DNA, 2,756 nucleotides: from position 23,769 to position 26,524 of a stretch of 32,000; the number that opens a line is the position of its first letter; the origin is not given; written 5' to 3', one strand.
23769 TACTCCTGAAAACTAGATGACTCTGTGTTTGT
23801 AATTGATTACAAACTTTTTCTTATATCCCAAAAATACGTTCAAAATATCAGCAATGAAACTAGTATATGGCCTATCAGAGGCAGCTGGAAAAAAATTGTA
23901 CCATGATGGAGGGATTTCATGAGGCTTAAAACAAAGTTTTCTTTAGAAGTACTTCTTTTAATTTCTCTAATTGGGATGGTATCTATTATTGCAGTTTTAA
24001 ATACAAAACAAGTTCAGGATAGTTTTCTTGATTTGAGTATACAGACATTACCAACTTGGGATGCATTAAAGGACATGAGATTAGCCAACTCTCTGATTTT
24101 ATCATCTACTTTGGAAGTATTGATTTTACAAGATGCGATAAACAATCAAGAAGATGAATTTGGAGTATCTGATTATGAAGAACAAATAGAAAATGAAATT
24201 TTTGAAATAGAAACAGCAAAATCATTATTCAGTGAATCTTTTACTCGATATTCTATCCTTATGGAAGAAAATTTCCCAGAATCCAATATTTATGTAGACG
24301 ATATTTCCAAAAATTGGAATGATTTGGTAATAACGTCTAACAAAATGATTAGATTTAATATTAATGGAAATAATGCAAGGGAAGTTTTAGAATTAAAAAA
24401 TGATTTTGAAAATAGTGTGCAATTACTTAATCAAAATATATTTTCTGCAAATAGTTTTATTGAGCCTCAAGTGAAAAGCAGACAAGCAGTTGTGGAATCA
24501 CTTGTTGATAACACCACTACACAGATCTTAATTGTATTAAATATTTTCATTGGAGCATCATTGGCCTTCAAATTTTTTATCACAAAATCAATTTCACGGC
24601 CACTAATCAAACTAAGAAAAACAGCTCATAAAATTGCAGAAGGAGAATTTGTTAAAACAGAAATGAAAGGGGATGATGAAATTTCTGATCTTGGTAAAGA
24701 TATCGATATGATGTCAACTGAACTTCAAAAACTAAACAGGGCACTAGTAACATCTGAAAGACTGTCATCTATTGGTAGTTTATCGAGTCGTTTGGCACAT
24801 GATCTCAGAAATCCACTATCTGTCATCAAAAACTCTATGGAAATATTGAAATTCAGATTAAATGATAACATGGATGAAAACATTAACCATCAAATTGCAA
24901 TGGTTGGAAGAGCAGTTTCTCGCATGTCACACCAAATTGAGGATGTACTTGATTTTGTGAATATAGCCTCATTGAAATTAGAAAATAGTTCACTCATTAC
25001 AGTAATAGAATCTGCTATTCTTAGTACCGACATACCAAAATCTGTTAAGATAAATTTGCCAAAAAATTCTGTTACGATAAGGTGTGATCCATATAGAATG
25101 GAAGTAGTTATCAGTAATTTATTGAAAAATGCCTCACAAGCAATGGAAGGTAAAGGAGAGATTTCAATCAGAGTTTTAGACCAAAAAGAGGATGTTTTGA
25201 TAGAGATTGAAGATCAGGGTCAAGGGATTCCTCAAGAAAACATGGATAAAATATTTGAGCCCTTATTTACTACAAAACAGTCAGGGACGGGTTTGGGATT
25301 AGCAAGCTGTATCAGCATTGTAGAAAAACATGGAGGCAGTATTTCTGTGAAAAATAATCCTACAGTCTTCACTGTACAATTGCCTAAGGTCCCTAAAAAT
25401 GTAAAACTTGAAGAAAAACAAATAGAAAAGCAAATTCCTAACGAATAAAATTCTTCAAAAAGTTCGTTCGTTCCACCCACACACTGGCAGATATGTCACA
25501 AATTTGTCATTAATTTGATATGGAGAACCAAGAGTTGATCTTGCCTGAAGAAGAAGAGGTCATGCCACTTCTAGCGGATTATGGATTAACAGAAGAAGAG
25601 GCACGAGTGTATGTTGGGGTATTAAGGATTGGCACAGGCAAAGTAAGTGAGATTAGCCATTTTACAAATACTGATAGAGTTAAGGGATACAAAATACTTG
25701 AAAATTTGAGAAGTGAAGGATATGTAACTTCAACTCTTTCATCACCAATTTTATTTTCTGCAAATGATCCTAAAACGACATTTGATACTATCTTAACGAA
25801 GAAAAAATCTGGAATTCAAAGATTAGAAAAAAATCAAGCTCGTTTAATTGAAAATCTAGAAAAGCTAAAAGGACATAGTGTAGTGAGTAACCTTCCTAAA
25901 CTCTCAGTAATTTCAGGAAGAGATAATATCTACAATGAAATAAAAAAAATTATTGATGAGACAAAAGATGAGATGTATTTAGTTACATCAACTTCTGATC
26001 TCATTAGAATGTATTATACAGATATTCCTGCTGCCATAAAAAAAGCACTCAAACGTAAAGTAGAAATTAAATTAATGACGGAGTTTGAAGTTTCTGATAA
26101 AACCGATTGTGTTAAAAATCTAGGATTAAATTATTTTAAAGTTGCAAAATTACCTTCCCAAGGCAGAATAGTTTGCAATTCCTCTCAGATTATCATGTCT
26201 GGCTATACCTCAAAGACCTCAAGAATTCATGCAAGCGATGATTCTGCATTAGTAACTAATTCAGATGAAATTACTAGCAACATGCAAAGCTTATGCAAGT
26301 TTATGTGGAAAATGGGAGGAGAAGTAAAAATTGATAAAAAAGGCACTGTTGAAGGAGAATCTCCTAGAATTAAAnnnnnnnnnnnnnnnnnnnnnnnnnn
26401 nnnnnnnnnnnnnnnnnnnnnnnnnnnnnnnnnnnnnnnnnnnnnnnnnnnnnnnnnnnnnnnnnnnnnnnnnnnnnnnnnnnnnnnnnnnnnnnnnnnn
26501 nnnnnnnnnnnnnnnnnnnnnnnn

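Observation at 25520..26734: Response regulator with reversed architecture: TrmB-type DNA-binding and effector-like domains followed by a C-terminal receiver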

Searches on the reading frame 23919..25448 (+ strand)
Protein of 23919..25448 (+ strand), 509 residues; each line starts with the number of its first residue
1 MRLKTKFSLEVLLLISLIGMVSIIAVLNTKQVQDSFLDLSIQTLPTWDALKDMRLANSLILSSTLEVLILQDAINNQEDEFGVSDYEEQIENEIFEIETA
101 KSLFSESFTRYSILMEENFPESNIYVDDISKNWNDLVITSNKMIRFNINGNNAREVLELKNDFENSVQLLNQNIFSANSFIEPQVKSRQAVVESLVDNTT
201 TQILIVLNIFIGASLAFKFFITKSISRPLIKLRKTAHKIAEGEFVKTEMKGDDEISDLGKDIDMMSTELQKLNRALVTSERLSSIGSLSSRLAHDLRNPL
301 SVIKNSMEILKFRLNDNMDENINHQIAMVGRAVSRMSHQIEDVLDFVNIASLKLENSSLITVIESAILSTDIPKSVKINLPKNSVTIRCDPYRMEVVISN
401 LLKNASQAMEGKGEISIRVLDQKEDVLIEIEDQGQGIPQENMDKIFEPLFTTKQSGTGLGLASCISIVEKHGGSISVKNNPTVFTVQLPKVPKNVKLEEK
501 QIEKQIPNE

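Call 3: search_protein_families(library=pfam, proteins=[window:23919-25448:+], max_evalue=1)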
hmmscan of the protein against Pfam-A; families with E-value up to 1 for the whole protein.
window:23919-25448:+ (509 aa): 9 families
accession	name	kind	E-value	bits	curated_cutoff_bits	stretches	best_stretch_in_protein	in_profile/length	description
PF02518.31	HATPase_c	-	2e-24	86.6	26.4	1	390-490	2-109/111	Histidine kinase-, DNA gyrase B-, and HSP90-like ATPase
PF00512.31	HisKA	-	9e-10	38.9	26.9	1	288-349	5-63/66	His Kinase A (phospho-acceptor) domain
PF00672.30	HAMP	-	6.6e-09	36.4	25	1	220-270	1-52/53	HAMP domain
PF14501.12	HATPase_c_5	-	2.3e-08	34.3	22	1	394-487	6-98/102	GHKL domain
PF05701.16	WEMBL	-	3.7e-05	23.1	35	1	230-345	196-307/562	Weak chloroplast movement under blue light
PF13589.12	HATPase_c_3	-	7.9e-05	23.1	25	1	392-454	1-62/137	Histidine kinase-, DNA gyrase B-, and HSP90-like ATPase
PF12729.13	4HB_MCP_1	-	0.00098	19.2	27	1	1-99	2-100/181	Four helix bundle sensory module for signal transduction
PF13581.12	HATPase_c_2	-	0.13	12.7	27.4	1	398-462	40-103/127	Histidine kinase-like ATPase domain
PF18052.6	Rx_N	-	0.42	11.2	27.7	0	266-355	3-83/93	Rx N-terminal domain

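Call 4: search_protein_families(library=ncbifam, proteins=[window:23919-25448:+], max_evalue=1)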
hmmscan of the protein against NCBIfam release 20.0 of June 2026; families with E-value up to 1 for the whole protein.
window:23919-25448:+ (509 aa): 83 families (the best 25 are shown)
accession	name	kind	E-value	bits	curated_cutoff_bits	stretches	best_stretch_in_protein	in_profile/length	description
NF008468.0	PRK11360.1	equivalog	3.9e-49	167.6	646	1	267-494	378-612/616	two-component system sensor histidine kinase AtoS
NF007688.0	PRK10364.1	equivalog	7.8e-43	146.9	479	1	270-491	225-452/460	two-component system sensor histidine kinase ZraS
NF010411.0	PRK13837.1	equivalog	2.5e-39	134.9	647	1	265-496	430-682/828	two-component system VirA-like sensor kinase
NF047497.1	HK_LIC_12097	equivalog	1e-34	119.8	500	1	277-489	142-365/367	LIC_12097 family sensor histidine kinase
NF008312.0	PRK11100.1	equivalog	1.3e-33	116.6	356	1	154-481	134-462/477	two-component system sensor histidine kinase CreC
NF033092.0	HK_WalK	equivalog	4.7e-32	111.3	725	2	290-489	377-593/594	cell wall metabolism sensor histidine kinase WalK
NF040691.1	MtrAB_MtrB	equivalog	1.2e-30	107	450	1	195-494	185-496/507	MtrAB system histidine kinase MtrB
NF038348.1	T2SS_HK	subfamily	7.5e-30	103.9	450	2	386-489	464-572/574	histidine kinase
NF007004.0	PRK09467.1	equivalog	2.4e-29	102.4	415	1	206-481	161-424/440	two-component system sensor histidine kinase EnvZ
NF007793.0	PRK10490.1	equivalog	8e-29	100.2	1123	1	273-501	652-892/895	two-component system sensor histidine kinase KdpD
TIGR02916.1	PEP_his_kin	equivalog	3.5e-28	98.6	300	1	270-489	460-679/679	XrtA/PEP-CTERM system histidine kinase PrsK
NF007898.0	PRK10604.1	equivalog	6.5e-28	98.1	478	1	205-482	139-412/433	two-component system sensor histidine kinase RstB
NF053867.1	SprKinKinDBac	equivalog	7.7e-28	97.2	775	1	273-490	274-497/500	sporulation kinase KinD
NF047496.1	HK_LIC11548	equivalog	1.5e-27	96.6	750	1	204-480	279-576/589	LIC_11548 family sensor histidine kinase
NF007007.0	PRK09470.1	equivalog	1.1e-26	93.8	486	1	180-480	151-446/463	envelope stress sensor histidine kinase CpxA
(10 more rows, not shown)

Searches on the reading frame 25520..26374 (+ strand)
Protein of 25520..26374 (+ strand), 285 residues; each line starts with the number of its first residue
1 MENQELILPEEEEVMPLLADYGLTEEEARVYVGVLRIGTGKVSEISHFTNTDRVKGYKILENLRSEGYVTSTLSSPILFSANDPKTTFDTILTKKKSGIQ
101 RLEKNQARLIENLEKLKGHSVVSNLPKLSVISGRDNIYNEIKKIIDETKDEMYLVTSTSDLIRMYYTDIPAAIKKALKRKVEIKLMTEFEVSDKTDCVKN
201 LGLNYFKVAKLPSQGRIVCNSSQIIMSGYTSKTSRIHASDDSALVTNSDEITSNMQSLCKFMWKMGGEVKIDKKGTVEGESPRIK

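Call 17: search_solved_structures(query=window:25520-26374:+, max_evalue=1, show_alignments=2)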
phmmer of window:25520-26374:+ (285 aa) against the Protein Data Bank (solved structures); distinct sequences matched with E-value up to 1: 6.
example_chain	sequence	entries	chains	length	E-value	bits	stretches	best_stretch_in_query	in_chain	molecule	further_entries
5bpd_A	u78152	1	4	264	0.012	18.5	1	19-192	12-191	TrmBL2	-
5bqt_A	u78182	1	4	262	0.012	18.4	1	19-192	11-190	Putative HTH-type transcriptional regulator TrmBL2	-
5box_A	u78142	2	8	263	0.012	18.4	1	19-192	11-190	Putative HTH-type transcriptional regulator TrmBL2 | TrmBL2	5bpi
3qph_A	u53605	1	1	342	0.015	18.2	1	13-164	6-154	TrmB, a global transcription regulator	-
1gkr_A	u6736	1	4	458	0.62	12.9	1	8-105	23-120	NON-ATP DEPENDENT L-SELECTIVE HYDANTOINASE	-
3bk6_A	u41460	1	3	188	0.89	12.3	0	118-184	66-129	PH stomatin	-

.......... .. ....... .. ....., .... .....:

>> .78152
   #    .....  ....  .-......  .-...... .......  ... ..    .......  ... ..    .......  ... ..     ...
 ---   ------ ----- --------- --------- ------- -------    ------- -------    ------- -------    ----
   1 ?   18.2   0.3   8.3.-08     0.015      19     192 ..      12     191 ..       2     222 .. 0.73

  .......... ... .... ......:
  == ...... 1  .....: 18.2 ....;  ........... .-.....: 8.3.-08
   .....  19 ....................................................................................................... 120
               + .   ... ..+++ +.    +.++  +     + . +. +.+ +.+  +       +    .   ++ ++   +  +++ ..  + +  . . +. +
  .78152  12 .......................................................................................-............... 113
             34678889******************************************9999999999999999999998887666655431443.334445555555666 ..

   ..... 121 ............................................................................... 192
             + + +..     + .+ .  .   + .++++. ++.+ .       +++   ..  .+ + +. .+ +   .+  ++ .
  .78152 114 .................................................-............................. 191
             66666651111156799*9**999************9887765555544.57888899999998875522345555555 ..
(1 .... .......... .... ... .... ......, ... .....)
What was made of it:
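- Tried and rejected: A PDB sequence search gave only marginal hits (TrmBL2/TrmB, E~0.01, call 17).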
